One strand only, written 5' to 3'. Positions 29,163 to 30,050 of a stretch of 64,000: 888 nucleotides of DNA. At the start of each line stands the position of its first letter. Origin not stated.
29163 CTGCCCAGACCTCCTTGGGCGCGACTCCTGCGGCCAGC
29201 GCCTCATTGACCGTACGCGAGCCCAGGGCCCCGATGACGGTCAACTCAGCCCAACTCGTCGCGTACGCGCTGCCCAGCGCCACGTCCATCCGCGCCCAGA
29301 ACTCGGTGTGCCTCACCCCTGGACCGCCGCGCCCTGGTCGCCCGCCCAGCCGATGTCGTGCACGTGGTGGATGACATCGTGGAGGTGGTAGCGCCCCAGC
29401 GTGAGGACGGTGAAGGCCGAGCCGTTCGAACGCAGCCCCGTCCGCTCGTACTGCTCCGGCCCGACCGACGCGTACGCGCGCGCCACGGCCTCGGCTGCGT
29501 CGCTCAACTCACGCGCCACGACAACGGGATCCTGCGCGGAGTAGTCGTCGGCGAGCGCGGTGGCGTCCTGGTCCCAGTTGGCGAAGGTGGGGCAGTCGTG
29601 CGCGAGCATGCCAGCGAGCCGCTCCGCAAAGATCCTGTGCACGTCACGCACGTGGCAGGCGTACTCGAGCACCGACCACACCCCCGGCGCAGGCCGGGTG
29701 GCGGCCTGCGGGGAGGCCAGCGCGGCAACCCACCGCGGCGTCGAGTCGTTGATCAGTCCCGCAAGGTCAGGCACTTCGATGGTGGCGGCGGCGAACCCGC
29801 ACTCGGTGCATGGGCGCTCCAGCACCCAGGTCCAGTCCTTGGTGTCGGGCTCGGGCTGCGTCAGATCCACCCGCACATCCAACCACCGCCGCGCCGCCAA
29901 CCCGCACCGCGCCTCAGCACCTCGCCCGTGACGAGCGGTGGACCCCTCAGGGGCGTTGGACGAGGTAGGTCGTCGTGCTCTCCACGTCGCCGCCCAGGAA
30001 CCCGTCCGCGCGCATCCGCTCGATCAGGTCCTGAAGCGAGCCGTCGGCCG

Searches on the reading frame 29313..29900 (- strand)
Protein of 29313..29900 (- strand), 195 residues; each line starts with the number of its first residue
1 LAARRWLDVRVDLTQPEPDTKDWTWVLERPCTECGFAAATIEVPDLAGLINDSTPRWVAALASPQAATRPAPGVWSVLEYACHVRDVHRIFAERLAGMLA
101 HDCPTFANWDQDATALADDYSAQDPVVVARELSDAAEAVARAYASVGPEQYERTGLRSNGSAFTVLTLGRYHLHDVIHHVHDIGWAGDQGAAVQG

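Call 75: search_protein_families(library=pfam, proteins=[window:29313-29900:-], max_evalue=0.00001)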
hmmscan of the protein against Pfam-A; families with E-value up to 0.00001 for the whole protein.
window:29313-29900:- (195 aa): 2 families
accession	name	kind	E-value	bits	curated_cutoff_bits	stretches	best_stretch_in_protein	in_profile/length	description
PF12867.12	DinB_2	-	3.4e-11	44.1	24.8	1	55-181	10-126/128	DinB superfamily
PF11716.13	MDMPI_N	-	2.1e-06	28.9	24.2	1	53-183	7-139/140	Mycothiol maleylpyruvate isomerase N-terminal domain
